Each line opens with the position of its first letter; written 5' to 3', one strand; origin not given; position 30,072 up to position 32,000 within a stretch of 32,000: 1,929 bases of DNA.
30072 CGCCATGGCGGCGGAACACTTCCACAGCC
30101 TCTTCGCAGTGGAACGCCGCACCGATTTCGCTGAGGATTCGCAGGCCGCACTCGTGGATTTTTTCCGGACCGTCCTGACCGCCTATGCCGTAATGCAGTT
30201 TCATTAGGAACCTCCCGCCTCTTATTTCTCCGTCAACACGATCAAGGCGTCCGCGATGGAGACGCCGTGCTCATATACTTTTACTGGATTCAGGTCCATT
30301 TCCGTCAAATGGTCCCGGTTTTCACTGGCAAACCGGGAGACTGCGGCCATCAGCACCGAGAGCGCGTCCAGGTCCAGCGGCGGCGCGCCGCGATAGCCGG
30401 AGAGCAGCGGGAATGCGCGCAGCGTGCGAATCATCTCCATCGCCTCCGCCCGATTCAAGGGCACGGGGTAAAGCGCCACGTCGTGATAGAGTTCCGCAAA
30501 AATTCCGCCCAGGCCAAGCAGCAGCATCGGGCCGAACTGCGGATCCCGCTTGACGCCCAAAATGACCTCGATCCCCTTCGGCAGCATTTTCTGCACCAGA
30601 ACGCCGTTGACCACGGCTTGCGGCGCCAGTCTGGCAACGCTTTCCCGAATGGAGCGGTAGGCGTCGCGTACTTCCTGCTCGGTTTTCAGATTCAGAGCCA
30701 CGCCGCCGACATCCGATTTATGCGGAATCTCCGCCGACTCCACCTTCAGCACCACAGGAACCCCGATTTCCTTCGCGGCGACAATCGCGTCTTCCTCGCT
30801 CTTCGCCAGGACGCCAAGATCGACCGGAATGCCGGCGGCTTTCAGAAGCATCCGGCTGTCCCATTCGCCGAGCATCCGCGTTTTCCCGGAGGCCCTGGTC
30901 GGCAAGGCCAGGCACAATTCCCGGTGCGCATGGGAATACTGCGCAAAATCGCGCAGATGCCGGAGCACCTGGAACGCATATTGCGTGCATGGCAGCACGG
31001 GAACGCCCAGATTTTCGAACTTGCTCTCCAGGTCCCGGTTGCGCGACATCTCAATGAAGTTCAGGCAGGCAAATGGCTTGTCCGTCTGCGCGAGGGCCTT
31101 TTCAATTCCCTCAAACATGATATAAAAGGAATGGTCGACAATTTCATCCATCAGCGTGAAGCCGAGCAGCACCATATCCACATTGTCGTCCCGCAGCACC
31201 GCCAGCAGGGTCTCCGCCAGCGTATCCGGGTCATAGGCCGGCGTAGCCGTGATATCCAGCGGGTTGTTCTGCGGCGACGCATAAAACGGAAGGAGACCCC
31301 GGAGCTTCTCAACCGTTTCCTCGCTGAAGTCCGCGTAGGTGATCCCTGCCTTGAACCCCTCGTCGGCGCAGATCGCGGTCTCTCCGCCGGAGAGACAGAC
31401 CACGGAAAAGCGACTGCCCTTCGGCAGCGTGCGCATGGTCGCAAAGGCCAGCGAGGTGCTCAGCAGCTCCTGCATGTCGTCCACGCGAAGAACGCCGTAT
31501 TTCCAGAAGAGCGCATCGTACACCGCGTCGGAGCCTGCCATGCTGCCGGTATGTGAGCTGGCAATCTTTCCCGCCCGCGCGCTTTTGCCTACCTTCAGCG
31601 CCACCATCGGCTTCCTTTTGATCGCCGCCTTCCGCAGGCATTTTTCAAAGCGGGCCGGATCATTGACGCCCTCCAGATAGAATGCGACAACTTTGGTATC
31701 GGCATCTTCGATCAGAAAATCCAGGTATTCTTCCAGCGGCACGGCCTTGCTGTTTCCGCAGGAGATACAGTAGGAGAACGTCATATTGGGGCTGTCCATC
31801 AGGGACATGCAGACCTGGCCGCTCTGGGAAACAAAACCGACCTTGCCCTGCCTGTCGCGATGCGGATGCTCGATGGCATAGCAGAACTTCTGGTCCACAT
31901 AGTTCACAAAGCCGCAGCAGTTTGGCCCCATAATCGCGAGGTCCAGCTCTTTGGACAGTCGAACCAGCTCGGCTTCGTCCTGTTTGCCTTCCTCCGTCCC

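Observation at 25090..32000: Compact 7-gene operon joins an MttB-family methyltransferase to an aminotransferase, a 2-oxoacid:ferredoxin oxidoreductase and an ADP-forming acyl-CoA synthetase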

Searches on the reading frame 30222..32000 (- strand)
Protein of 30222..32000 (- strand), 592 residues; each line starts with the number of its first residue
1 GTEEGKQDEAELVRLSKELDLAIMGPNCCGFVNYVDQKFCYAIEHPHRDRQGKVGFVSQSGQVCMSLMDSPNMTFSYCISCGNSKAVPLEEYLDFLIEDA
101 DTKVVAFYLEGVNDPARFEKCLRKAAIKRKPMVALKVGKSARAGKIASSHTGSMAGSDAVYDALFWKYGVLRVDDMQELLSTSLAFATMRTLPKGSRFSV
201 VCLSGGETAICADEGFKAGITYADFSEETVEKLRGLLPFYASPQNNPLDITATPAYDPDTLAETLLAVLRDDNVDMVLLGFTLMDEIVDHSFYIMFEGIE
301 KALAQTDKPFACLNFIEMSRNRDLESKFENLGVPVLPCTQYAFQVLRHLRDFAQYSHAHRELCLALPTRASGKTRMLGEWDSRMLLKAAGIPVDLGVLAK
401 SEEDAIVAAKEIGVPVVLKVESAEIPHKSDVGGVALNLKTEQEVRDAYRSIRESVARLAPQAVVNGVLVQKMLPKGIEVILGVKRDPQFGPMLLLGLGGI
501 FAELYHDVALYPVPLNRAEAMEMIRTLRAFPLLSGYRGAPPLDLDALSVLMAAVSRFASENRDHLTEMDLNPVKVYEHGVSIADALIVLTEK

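Call 5: search_protein_families(library=pfam, proteins=[window:30222-32000:-])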
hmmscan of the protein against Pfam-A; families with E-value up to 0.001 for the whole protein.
window:30222-32000:- (592 aa): 2 families
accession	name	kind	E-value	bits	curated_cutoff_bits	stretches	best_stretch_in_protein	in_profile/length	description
PF13549.11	ATP-grasp_5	-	2.4e-71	240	27.6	1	373-589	6-221/221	ATP-grasp domain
PF13607.11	Succ_CoA_lig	-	1.4e-41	141.9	27.4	1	51-183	1-135/138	Succinyl-CoA ligase like flavodoxin domain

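Call 6: search_protein_families(library=ncbifam, proteins=[window:30222-32000:-])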
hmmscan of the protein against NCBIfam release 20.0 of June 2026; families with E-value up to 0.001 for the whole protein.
window:30222-32000:- (592 aa): 8 families
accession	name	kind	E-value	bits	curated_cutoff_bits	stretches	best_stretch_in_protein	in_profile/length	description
NF045494.1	AcCoALig_Archglob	equivalog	5.1e-113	378.7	1200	2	2-354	320-664/665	acetate--CoA ligase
NF045493.1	HydDutCoALig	equivalog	1.5e-100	337.8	1300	1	3-585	105-694/698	4-hydroxybutyrate--CoA ligase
NF045492.1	HydPropCoALig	equivalog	4.1e-96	322.9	1300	2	373-591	15-231/700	3-hydroxypropionate--CoA ligase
TIGR02717.1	AcCoA-syn-alpha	equivalog_domain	2.1e-68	231.1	567.15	1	3-351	104-445/447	acetate--CoA ligase alpha subunit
NF010623.0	PRK14016.1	subfamily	2.2e-10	39.3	877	1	383-455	219-286/871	cyanophycin synthetase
NF004230.0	PRK05678.1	equivalog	5.8e-08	32.3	336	1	7-154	103-251/291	succinate--CoA ligase subunit alpha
TIGR02068.2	cya_phycin_syn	equivalog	3.4e-07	28.6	850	1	383-457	218-287/862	cyanophycin synthetase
TIGR01019.1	sucCoAalpha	subfamily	5.4e-07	29.3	353.2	1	7-154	101-249/286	succinate--CoA ligase subunit alpha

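Call 31: find_related_loci(query=window:30222-32000:-, collection=metagenome_contigs, flank=10000)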
Query window:30222-32000:- (592 aa) in metagenome_contigs; peptide patterns used: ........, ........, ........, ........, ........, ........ (x = any residue, [..] = any of these).
130 stretches matched a pattern; 5 encode a relative of the query (tblastn E <= 1e-3); 5 distinct loci.
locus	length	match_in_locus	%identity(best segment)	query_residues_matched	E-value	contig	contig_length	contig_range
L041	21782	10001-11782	31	8-591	1e-80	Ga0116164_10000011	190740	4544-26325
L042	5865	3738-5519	31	8-591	1e-80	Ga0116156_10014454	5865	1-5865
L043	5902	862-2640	33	4-590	3e-80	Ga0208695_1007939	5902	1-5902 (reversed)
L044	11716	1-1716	34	25-590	6e-78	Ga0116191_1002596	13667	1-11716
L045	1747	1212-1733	38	4-180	3e-31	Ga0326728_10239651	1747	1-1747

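Call 32: find_homologous_proteins(query=window:30222-32000:-, max_evalue=1e-100)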
Query window:30222-32000:- (592 aa): 274 proteins with E <= 1e-100 among 8000 candidates; the best 120 are listed.
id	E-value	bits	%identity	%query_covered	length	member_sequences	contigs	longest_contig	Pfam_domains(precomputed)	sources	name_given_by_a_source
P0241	1.0e-266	904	68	99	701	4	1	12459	PF13607.12,PF13549.12,PF13380.13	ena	-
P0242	1.4e-262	890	67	100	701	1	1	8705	PF13607.12,PF13549.12,PF13380.13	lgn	-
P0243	1.4e-260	884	66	100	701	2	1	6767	PF13607.12,PF13549.12,PF13380.13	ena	-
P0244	3.0e-257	873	64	100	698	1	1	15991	PF08442.16,PF13607.12,PF13549.12,PF13380.13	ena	-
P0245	2.1e-256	870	66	100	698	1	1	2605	PF02629.26,PF13607.12,PF13549.12,PF13380.13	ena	-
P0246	2.4e-254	863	66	100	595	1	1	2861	PF13607.12,PF13549.12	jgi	jgi:acetyltransferase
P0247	3.8e-253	859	63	100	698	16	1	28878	PF02629.26,PF08442.16,PF13607.12,PF13549.12,PF13380.13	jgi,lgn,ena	-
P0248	3.7e-252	856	64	100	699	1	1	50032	PF02629.26,PF08442.16,PF13607.12,PF13549.12,PF13380.13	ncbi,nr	ncbi:MAG TPA: acetate--CoA ligase family protein [Mogibacterium sp.]|nr:acetate--CoA ligase family p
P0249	6.7e-252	855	64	99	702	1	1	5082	PF13607.12,PF13549.12,PF13380.13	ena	-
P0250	5.3e-251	852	62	100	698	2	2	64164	PF08442.16,PF13607.12,PF13549.12,PF13380.13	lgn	-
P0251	1.8e-250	851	65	100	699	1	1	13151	PF02629.26,PF08442.16,PF13607.12,PF13549.12,PF13380.13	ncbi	-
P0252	4.3e-249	846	63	100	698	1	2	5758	PF02629.26,PF08442.16,PF13607.12,PF13549.12,PF13380.13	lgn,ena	-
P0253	1.9e-248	844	62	100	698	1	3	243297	PF02629.26,PF08442.16,PF13607.12,PF13549.12,PF13380.13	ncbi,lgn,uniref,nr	ncbi:MAG: acetate--CoA ligase family protein [Mobilibacterium timonense]|uniref:acetate--CoA ligase 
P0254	1.2e-243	828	61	100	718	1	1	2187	PF02629.26,PF13607.12,PF13549.12,PF13380.13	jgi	jgi:acetyltransferase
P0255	2.2e-241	821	62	100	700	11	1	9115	PF02629.26,PF08442.16,PF13607.12,PF13549.12,PF13380.13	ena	-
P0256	3.2e-206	704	52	100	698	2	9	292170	PF13607.12,PF13549.12,PF13380.13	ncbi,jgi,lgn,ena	-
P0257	9.1e-206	703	54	96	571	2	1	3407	PF08442.16,PF13607.12,PF13549.12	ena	-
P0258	1.9e-202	692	53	100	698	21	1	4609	PF02629.26,PF13607.12,PF13549.12,PF13380.13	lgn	-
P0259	3.7e-202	691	53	100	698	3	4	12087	PF13607.12,PF13549.12,PF13380.13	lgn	-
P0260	8.4e-202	690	54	100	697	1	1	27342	PF08442.16,PF13607.12,PF13549.12,PF13380.13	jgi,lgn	jgi:acetyltransferase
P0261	1.6e-199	682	52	100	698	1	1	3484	PF02629.26,PF08442.16,PF13607.12,PF13549.12,PF13380.13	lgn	-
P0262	2.7e-199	682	53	100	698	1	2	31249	PF02629.26,PF13607.12,PF13549.12,PF13380.13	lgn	-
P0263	4.4e-199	681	53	100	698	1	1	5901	PF02629.26,PF13607.12,PF13549.12,PF13380.13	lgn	-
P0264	1.9e-198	679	54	100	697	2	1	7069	PF13607.12,PF13549.12,PF13380.13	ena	-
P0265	3.5e-198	678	52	99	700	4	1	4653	PF02629.26,PF13607.12,PF13549.12,PF13380.13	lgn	-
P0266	4.7e-198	677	52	99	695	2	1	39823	PF02629.26,PF08442.16,PF13607.12,PF13549.12,PF13380.13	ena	-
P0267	1.4e-197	676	53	100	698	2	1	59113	PF02629.26,PF13607.12,PF13549.12,PF13380.13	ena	-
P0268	3.2e-196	671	50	100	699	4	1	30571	PF02629.26,PF13607.12,PF13549.12,PF13380.13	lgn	-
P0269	5.7e-196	671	52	100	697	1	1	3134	PF02629.26,PF13607.12,PF13549.12,PF13380.13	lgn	-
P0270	1.4e-195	669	52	100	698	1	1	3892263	PF02629.26,PF08442.16,PF13607.12,PF13549.12,PF13380.13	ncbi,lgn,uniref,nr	ncbi:acetate--CoA ligase family protein [Tissierella sp. MB52-C2]|uniref:acetate--CoA ligase family 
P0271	2.2e-194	665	51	100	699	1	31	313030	PF02629.26,PF08442.16,PF13607.12,PF13549.12,PF13380.13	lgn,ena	-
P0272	2.2e-194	665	54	100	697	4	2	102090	PF02629.26,PF08442.16,PF13607.12,PF13549.12,PF13380.13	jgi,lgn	jgi:acetyltransferase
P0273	3.0e-194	665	51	100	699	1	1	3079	PF02629.26,PF08442.16,PF13607.12,PF13549.12,PF13380.13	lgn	-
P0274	5.6e-194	664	51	100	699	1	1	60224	PF08442.16,PF13607.12,PF13549.12,PF13380.13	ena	-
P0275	5.7e-194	664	51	100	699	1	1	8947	PF08442.16,PF13607.12,PF13549.12,PF13380.13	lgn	-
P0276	7.6e-194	664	51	100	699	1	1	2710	PF08442.16,PF13607.12,PF13549.12,PF13380.13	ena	-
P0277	7.6e-194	664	51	100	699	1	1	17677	PF08442.16,PF13607.12,PF13549.12,PF13380.13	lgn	-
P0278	7.6e-194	664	51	100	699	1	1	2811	PF02629.26,PF08442.16,PF13607.12,PF13549.12,PF13380.13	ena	-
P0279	7.8e-194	664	51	100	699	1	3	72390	PF08442.16,PF13607.12,PF13549.12,PF13380.13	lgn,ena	-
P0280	7.8e-194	664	51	100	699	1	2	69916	PF08442.16,PF13607.12,PF13549.12,PF13380.13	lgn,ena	-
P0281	7.9e-194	664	51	100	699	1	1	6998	PF08442.16,PF13607.12,PF13549.12,PF13380.13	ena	-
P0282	1.0e-193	663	51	100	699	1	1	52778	PF08442.16,PF13607.12,PF13549.12,PF13380.13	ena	-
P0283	1.0e-193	663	51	100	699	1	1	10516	PF08442.16,PF13607.12,PF13549.12,PF13380.13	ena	-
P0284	1.1e-193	663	51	100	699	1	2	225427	PF08442.16,PF13607.12,PF13549.12,PF13380.13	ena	-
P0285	1.1e-193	663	52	100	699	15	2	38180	PF02629.26,PF08442.16,PF13607.12,PF13549.12,PF13380.13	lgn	-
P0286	1.1e-193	663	54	100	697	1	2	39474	PF02629.26,PF08442.16,PF13607.12,PF13549.12,PF13380.13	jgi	-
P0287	1.3e-193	663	52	100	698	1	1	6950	PF02629.26,PF08442.16,PF13607.12,PF13549.12,PF13380.13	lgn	-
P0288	1.4e-193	663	51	100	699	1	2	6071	PF08442.16,PF13607.12,PF13549.12,PF13380.13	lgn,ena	-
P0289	1.5e-193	663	51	100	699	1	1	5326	PF08442.16,PF13607.12,PF13549.12,PF13380.13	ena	-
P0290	1.6e-193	663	51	100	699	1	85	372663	PF08442.16,PF13607.12,PF13549.12,PF13380.13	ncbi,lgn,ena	ncbi:acetate--CoA ligase family protein [Anaerotignum faecicola]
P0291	1.8e-193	662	52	100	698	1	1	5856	PF02629.26,PF08442.16,PF13607.12,PF13549.12,PF13380.13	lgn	-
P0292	2.1e-193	662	51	100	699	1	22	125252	PF08442.16,PF13607.12,PF13549.12,PF13380.13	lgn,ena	-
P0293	2.2e-193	662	51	100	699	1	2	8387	PF08442.16,PF13607.12,PF13549.12,PF13380.13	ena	-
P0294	2.5e-193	662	51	99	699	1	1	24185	PF02629.26,PF08442.16,PF13607.12,PF13549.12,PF13380.13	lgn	-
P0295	2.7e-193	662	51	100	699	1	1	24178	PF08442.16,PF13607.12,PF13549.12,PF13380.13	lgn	-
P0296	4.8e-193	661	51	100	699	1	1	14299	PF02629.26,PF08442.16,PF13607.12,PF13549.12,PF13380.13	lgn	-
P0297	5.2e-193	661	51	100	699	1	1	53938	PF08442.16,PF13607.12,PF13549.12,PF13380.13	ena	-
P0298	5.2e-193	661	51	100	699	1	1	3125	PF08442.16,PF13607.12,PF13549.12,PF13380.13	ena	-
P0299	7.6e-193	660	50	100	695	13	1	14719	PF02629.26,PF13607.12,PF13549.12,PF13380.13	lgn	-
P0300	9.6e-193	660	52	100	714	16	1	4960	PF02629.26,PF08442.16,PF13607.12,PF13549.12,PF13380.13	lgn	-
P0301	1.1e-192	660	51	100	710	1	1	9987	PF02629.26,PF08442.16,PF13607.12,PF13549.12,PF13380.13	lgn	-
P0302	1.4e-192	659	51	100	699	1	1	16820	PF02629.26,PF08442.16,PF13607.12,PF13549.12,PF13380.13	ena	-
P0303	1.6e-192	659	49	100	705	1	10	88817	PF13607.12,PF13549.12,PF13380.13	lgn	-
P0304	5.5e-192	657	52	100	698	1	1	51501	PF08442.16,PF13607.12,PF13549.12,PF13380.13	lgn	-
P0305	7.4e-192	657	48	100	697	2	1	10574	PF02629.26,PF01408.29,PF13607.12,PF13549.12,PF13380.13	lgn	-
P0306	1.3e-191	656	50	100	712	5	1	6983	PF02629.26,PF08442.16,PF13607.12,PF13549.12,PF13380.13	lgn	-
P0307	1.4e-191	656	53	100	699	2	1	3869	PF02629.26,PF08442.16,PF13607.12,PF13549.12,PF13380.13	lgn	-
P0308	3.0e-191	655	51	99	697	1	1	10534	PF02629.26,PF13607.12,PF13549.12,PF13380.13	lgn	-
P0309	5.2e-191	654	53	100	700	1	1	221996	PF02629.26,PF08442.16,PF13607.12,PF13549.12,PF13380.13,PF19045.5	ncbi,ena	-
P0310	8.6e-191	654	51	99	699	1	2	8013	PF02629.26,PF13607.12,PF13549.12,PF13380.13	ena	-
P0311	8.8e-191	653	50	100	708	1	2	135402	PF02629.26,PF08442.16,PF13607.12,PF13549.12,PF13380.13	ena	-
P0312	9.7e-191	653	49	99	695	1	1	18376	PF02629.26,PF13607.12,PF13549.12,PF13380.13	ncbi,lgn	-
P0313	1.2e-190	653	51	99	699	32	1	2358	PF02629.26,PF13607.12,PF13549.12,PF13380.13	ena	-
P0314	1.2e-189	650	50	100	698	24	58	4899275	PF02629.26,PF13607.12,PF13549.12,PF13380.13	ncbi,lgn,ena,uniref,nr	ncbi:acetate--CoA ligase family protein [Lactonifactor longoviformis]|uniref:acetate--CoA ligase fam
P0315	2.6e-189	649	50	98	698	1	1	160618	PF02629.26,PF13607.12,PF13549.12,PF13380.13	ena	-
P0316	4.7e-189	648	50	98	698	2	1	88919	PF02629.26,PF08442.16,PF13607.12,PF13549.12,PF13380.13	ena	-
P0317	5.1e-189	648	51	100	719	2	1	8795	PF02629.26,PF13607.12,PF13549.12,PF13380.13,PF19045.5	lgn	-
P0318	5.3e-189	648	51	99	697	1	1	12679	PF02629.26,PF08442.16,PF13607.12,PF13549.12,PF13380.13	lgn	-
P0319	8.9e-189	647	53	100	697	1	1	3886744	PF02629.26,PF08442.16,PF13607.12,PF13549.12,PF13380.13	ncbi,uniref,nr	ncbi:acetate--CoA ligase family protein [Salidesulfovibrio onnuriiensis]|uniref:acetate--CoA ligase 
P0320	1.2e-188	646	50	98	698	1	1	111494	PF02629.26,PF13607.12,PF13549.12,PF13380.13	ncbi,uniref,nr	ncbi:acetate--CoA ligase family protein [Tissierella pigra]|uniref:Acetate--CoA ligase family protei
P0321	1.7e-188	646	49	99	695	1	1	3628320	PF02629.26,PF08442.16,PF13607.12,PF13549.12,PF13380.13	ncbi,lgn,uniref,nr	ncbi:acetate--CoA ligase family protein [Tepidibacter aestuarii]|uniref:acetate--CoA ligase family p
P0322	3.0e-188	645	52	100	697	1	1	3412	PF02629.26,PF13607.12,PF13549.12,PF13380.13,PF19045.5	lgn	-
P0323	4.4e-188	645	53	100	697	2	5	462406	PF02629.26,PF13607.12,PF13549.12,PF13380.13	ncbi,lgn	-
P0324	5.3e-188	644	52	100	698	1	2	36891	PF02629.26,PF08442.16,PF13607.12,PF13549.12,PF13380.13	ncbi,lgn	-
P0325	9.3e-188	643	52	100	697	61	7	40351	PF13607.12,PF13549.12,PF13380.13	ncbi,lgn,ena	-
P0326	1.0e-187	643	52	99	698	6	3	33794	PF08442.16,PF13607.12,PF13549.12,PF13380.13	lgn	-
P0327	4.0e-187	641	51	99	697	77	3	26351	PF02629.26,PF08442.16,PF13607.12,PF13549.12,PF13380.13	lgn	-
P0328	4.7e-187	641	60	79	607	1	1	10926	PF13607.12,PF13549.12,PF13380.13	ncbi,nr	ncbi:MAG: acetate--CoA ligase family protein, partial [Deltaproteobacteria bacterium]|nr:acetate--Co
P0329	4.7e-187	641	50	100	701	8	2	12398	PF13607.12,PF13549.12,PF13380.13,PF19045.5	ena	-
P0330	7.0e-187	641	51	99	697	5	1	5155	PF02629.26,PF08442.16,PF13607.12,PF13549.12,PF13380.13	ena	-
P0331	9.2e-187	640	51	99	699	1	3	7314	PF02629.26,PF13607.12,PF13549.12,PF13380.13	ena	-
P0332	1.2e-186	640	51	99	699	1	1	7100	PF02629.26,PF13607.12,PF13549.12,PF13380.13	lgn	-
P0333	1.3e-186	640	49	99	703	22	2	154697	PF02629.26,PF13607.12,PF13549.12,PF13380.13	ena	-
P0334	1.7e-186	639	51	99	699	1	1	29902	PF02629.26,PF13607.12,PF13549.12,PF13380.13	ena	-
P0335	2.8e-186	639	50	100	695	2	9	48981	PF02629.26,PF08442.16,PF13607.12,PF13549.12,PF13380.13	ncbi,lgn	ncbi:MAG: acetate--CoA ligase family protein [Terrisporobacter sp.]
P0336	2.8e-186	639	51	99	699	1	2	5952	PF02629.26,PF13607.12,PF13549.12,PF13380.13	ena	-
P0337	5.1e-186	638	51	99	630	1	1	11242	PF13607.12,PF13549.12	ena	-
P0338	5.4e-186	638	50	99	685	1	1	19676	PF02629.26,PF08442.16,PF13607.12,PF13549.12,PF13380.13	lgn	-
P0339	8.3e-186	637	51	99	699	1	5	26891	PF02629.26,PF13607.12,PF13549.12,PF13380.13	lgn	-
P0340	1.3e-185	636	50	99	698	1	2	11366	PF02629.26,PF13607.12,PF13549.12,PF13380.13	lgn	-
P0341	1.4e-185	636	51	99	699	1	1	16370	PF02629.26,PF13607.12,PF13549.12,PF13380.13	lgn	-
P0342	2.1e-185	636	51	99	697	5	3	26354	PF02629.26,PF08442.16,PF13607.12,PF13549.12,PF13380.13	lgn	-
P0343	3.4e-185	635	51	100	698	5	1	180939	PF02629.26,PF08442.16,PF13607.12,PF13549.12,PF13380.13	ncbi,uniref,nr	ncbi:acetate--CoA ligase family protein [Desulfovibrio sp. Fe33]|uniref:acetate--CoA ligase family p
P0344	3.7e-185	635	51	100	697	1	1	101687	PF02629.26,PF13607.12,PF13549.12,PF13380.13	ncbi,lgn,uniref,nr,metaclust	ncbi:acetate--CoA ligase family protein [Desulforhopalus singaporensis]|uniref:Acetyltransferase n=1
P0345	5.6e-185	634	50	99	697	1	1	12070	PF02629.26,PF08442.16,PF13607.12,PF13549.12,PF13380.13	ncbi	-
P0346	5.7e-185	634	51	100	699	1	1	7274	PF02629.26,PF08442.16,PF13607.12,PF13549.12,PF13380.13,PF19045.5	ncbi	-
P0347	7.5e-185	634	51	99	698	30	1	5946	PF02629.26,PF08442.16,PF13607.12,PF13549.12,PF13380.13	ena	-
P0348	8.6e-185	634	51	100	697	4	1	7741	PF02629.26,PF13607.12,PF13549.12,PF13380.13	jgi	-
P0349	9.1e-185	634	51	100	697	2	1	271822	PF02629.26,PF08442.16,PF13607.12,PF13549.12,PF13380.13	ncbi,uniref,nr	ncbi:acetate--CoA ligase family protein [Oceanidesulfovibrio marinus]|uniref:CoA-binding protein n=1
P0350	9.3e-185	634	50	99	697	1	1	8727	PF02629.26,PF08442.16,PF13607.12,PF13549.12,PF13380.13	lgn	-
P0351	9.3e-185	634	52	100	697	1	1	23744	PF13607.12,PF13549.12,PF13380.13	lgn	-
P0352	1.3e-184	633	52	100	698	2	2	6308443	PF13607.12,PF13549.12,PF13380.13,PF19045.5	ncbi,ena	-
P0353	5.1e-184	631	51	100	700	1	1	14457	PF02629.26,PF08442.16,PF13607.12,PF13549.12,PF13380.13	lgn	-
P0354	7.2e-184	631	50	99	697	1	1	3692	PF02629.26,PF13607.12,PF13549.12,PF13380.13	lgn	-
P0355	7.8e-184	631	50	99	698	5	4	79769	PF02629.26,PF08442.16,PF13607.12,PF13549.12,PF13380.13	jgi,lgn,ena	-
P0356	9.5e-184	630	50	100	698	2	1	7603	PF02629.26,PF13607.12,PF13549.12,PF13380.13,PF19045.5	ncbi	-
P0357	1.1e-183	630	50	99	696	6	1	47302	PF02629.26,PF08442.16,PF13607.12,PF13549.12,PF13380.13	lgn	-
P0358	1.5e-183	630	50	100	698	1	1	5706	PF02629.26,PF13607.12,PF13549.12,PF13380.13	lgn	-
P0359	1.8e-182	626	49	99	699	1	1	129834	PF02629.26,PF13607.12,PF13549.12,PF13380.13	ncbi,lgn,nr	ncbi:MAG: acetyl-CoA synthetase [Deltaproteobacteria bacterium]|nr:MAG: acetyl-CoA synthetase [Delta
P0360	2.1e-182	626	49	99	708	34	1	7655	PF02629.26,PF13607.12,PF13549.12,PF13380.13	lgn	-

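Call 33: find_encoding_contigs(protein=P0241, flank=10000, max_places=2)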
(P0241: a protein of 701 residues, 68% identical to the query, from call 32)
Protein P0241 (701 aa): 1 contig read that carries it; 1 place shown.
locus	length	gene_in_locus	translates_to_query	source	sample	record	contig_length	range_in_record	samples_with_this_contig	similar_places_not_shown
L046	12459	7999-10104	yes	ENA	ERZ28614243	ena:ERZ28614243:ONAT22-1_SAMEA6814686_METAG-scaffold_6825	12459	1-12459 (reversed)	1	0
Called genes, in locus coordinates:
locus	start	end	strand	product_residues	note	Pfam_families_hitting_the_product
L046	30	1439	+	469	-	PF06253:MTTB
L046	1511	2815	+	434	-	PF07690:MFS_1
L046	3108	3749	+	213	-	PF00528:BPD_transp_1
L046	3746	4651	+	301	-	PF04069:OpuAC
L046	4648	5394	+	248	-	PF00005:ABC_tran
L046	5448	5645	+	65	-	PF12797:Fer4_2 (weak), PF12837:Fer4_6 (weak), PF13237:Fer4_10, PF14697:Fer4_21 (faint), PF00037:Fer4, PF12838:Fer4_7, PF13187:Fer4_9 (weak), PF00037:Fer4 (weak), +3 more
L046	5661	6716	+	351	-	PF01855:POR_N, PF02780:Transketolase_C (faint), PF17147:PFOR_II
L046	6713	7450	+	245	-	PF02775:TPP_enzyme_C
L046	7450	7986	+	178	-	PF01558:POR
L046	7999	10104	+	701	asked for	PF13380:CoA_binding_2, PF13607:Succ_CoA_lig, PF13549:ATP-grasp_5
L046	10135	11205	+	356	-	PF01063:Aminotran_4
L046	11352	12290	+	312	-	PF03547:Mem_trans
